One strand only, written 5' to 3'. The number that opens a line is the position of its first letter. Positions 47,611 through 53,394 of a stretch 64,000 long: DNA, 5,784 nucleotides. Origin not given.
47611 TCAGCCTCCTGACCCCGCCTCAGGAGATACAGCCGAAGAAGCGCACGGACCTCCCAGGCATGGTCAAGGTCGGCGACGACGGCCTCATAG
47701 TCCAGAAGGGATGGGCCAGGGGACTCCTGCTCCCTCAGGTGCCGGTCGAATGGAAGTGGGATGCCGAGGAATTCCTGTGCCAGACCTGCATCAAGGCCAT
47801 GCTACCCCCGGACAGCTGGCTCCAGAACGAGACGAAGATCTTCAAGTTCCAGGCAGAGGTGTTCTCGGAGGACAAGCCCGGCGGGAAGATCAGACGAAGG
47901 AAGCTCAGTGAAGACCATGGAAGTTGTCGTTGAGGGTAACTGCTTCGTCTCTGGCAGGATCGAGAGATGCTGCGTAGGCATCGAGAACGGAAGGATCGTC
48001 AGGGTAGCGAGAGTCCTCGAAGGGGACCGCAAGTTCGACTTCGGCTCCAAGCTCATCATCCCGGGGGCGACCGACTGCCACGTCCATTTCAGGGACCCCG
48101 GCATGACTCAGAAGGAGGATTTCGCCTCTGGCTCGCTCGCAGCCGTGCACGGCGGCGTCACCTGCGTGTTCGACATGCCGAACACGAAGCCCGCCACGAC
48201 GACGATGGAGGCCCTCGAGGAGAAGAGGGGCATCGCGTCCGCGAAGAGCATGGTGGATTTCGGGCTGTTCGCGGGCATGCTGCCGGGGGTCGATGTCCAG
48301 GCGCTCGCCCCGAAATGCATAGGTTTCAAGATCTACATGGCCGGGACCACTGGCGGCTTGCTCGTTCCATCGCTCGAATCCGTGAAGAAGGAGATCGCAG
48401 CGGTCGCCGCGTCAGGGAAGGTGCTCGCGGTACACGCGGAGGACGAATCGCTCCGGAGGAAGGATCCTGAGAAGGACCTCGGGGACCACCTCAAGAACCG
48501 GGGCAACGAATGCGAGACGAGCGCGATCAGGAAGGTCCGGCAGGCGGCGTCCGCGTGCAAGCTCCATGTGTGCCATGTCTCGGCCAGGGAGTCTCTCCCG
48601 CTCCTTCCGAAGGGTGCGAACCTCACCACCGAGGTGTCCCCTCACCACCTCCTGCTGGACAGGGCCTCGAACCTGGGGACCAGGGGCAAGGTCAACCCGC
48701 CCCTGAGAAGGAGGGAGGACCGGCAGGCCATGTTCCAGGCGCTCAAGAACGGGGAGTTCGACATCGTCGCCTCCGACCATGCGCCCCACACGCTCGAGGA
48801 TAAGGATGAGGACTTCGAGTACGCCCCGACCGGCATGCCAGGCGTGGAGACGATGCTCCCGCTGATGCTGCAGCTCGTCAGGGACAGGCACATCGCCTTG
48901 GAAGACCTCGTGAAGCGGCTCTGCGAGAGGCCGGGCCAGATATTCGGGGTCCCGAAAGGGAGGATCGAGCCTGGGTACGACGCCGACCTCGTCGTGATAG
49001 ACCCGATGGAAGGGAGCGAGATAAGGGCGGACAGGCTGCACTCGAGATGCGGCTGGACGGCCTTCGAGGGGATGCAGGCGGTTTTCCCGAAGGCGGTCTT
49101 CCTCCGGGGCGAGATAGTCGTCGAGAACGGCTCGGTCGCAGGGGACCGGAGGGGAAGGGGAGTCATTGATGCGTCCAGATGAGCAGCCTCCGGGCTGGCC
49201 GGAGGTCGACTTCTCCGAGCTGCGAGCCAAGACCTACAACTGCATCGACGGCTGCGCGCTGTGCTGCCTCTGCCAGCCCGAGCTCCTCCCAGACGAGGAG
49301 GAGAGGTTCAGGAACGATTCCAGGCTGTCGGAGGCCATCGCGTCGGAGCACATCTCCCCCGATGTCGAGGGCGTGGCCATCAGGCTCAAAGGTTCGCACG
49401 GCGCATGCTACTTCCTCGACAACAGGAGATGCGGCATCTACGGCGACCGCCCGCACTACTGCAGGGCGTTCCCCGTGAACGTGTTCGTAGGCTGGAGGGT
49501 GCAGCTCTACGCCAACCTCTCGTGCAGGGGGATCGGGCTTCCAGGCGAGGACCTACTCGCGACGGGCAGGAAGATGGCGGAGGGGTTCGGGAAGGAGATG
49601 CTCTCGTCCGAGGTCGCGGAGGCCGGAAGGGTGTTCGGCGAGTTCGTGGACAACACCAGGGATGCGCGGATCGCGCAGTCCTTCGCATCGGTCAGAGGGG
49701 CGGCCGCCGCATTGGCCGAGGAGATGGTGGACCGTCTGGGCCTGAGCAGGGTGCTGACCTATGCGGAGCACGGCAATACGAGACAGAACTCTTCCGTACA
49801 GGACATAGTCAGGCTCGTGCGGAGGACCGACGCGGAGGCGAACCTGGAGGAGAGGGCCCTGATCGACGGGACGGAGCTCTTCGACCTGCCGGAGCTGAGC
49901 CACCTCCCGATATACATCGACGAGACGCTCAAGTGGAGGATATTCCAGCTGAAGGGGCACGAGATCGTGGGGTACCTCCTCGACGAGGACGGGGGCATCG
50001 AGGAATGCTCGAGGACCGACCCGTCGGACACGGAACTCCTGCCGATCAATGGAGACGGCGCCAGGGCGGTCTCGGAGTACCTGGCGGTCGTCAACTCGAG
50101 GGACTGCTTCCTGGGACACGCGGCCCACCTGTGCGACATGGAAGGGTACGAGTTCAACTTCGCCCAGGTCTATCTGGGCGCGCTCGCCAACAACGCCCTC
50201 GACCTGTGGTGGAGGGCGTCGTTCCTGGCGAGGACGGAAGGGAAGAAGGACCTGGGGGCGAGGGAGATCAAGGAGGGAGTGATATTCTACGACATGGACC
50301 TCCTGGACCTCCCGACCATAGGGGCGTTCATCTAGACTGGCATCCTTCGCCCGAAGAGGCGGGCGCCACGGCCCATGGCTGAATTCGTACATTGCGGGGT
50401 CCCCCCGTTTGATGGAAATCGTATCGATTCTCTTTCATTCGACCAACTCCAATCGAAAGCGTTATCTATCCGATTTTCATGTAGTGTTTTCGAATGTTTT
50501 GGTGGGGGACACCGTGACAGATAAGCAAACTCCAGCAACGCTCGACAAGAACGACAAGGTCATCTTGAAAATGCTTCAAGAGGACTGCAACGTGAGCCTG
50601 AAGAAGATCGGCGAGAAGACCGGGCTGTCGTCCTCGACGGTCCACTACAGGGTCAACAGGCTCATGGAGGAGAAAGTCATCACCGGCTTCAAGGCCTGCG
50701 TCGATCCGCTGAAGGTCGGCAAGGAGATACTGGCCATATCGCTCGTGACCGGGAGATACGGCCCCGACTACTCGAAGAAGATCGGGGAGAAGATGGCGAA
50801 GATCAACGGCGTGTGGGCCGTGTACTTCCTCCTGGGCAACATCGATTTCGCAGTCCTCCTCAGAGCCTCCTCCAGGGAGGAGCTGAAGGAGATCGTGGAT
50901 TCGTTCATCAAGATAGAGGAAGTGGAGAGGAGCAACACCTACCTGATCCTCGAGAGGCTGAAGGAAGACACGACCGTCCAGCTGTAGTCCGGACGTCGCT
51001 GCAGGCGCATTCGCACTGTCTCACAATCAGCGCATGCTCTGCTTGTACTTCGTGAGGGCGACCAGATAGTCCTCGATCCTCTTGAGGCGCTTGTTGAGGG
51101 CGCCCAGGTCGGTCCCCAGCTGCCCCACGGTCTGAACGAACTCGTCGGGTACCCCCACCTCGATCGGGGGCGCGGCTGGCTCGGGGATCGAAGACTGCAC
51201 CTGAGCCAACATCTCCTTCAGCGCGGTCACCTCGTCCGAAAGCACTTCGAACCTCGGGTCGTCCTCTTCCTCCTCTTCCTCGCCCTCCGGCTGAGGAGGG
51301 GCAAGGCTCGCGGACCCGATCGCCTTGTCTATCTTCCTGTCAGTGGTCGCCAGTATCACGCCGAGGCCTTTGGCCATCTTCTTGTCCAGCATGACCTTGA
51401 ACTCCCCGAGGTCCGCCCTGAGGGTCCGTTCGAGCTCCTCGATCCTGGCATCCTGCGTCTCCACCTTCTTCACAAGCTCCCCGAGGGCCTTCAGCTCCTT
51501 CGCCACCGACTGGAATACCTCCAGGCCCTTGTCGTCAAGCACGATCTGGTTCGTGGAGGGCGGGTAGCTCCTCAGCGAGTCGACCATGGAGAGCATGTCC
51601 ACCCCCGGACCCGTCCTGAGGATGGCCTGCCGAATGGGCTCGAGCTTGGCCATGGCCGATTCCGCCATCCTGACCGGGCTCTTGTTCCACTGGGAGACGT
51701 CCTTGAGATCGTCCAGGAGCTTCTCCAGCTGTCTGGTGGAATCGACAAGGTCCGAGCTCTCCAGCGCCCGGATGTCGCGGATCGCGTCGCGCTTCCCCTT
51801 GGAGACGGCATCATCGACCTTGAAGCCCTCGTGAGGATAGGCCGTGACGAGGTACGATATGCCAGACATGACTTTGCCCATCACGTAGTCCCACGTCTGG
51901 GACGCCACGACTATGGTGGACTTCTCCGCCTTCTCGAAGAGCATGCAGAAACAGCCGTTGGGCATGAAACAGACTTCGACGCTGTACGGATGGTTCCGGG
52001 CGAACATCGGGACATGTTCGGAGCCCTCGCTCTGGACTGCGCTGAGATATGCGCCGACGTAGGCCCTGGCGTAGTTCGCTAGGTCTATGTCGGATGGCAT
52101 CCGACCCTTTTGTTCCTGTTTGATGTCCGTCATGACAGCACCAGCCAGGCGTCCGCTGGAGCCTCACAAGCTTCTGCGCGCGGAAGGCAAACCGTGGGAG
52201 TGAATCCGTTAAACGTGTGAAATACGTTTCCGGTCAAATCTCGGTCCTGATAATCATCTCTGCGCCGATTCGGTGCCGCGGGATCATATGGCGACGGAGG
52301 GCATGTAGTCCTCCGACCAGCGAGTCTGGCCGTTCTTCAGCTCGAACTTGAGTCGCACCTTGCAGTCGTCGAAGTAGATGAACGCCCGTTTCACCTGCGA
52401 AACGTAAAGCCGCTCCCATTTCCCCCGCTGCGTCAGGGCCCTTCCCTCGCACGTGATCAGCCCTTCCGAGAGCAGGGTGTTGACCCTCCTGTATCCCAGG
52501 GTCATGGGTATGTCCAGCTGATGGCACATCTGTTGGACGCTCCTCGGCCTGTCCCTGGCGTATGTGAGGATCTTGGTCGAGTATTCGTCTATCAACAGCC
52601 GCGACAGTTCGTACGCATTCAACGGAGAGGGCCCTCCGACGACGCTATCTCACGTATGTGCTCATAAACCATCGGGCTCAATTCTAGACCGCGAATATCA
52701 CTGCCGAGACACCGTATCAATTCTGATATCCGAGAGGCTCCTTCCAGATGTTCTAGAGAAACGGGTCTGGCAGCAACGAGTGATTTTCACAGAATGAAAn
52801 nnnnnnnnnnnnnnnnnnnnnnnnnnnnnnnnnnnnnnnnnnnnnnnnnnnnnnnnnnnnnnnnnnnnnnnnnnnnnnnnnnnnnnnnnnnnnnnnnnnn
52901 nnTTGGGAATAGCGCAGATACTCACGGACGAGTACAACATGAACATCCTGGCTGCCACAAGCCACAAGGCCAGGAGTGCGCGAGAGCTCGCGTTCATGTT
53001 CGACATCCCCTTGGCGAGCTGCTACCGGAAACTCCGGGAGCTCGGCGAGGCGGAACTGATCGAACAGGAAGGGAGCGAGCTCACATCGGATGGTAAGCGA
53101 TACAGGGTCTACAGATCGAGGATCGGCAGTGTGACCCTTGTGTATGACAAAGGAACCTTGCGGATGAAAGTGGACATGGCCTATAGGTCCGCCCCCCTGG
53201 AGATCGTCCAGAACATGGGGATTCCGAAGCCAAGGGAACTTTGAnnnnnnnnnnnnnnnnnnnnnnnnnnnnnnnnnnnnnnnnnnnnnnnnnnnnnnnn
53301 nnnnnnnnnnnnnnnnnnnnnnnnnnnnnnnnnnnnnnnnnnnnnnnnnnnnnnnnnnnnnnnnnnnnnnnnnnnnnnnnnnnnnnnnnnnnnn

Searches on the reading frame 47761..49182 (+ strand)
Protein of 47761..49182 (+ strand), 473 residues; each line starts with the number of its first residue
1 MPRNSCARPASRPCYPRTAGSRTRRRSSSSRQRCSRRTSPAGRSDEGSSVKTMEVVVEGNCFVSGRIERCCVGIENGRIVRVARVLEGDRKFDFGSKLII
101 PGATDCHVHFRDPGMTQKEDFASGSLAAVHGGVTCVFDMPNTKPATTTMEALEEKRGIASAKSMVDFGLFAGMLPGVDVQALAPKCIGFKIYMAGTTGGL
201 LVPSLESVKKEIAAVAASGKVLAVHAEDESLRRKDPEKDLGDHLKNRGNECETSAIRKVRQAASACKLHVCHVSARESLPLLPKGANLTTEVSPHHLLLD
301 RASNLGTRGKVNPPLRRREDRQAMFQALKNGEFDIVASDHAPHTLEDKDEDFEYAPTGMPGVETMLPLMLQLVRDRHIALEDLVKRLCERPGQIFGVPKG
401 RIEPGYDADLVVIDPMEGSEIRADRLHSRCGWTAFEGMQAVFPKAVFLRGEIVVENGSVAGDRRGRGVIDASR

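Call 57: search_protein_families(library=pfam, proteins=[window:47761-49182:+], max_evalue=0.0001)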
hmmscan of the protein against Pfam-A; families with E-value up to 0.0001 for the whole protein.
window:47761-49182:+ (473 aa): 2 families
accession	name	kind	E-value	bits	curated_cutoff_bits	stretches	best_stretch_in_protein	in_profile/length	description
PF01979.26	Amidohydro_1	-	5.3e-20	72.4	25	1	99-453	2-345/345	Amidohydrolase family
PF07969.17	Amidohydro_3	-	4.1e-05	23.7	29.7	0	375-453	404-471/472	Amidohydrolase family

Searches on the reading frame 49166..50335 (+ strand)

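Call 57: search_protein_families(library=pfam, proteins=[window:49166-50335:+], max_evalue=0.0001)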
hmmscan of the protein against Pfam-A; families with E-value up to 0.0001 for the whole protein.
window:49166-50335:+ (389 aa): 1 family
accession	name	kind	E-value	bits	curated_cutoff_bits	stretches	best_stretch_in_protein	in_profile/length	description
PF03692.20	CxxCxxCC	-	4.1e-09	37.4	23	1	26-105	2-72/85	Putative zinc- or iron-chelating domain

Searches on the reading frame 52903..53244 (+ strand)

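Call 57: search_protein_families(library=pfam, proteins=[window:52903-53244:+], max_evalue=0.0001)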
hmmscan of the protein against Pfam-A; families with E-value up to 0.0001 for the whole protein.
window:52903-53244:+ (113 aa): 1 family
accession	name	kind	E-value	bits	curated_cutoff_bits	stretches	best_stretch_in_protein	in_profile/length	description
PF12840.13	HTH_20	-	9.4e-07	29.2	27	1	7-56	1-51/51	Helix-turn-helix domain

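Call 73: search_protein_families(library=ncbifam, proteins=[window:52903-53244:+], max_evalue=0.001)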
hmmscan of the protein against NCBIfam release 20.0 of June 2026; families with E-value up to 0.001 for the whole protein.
window:52903-53244:+ (113 aa): 0 families
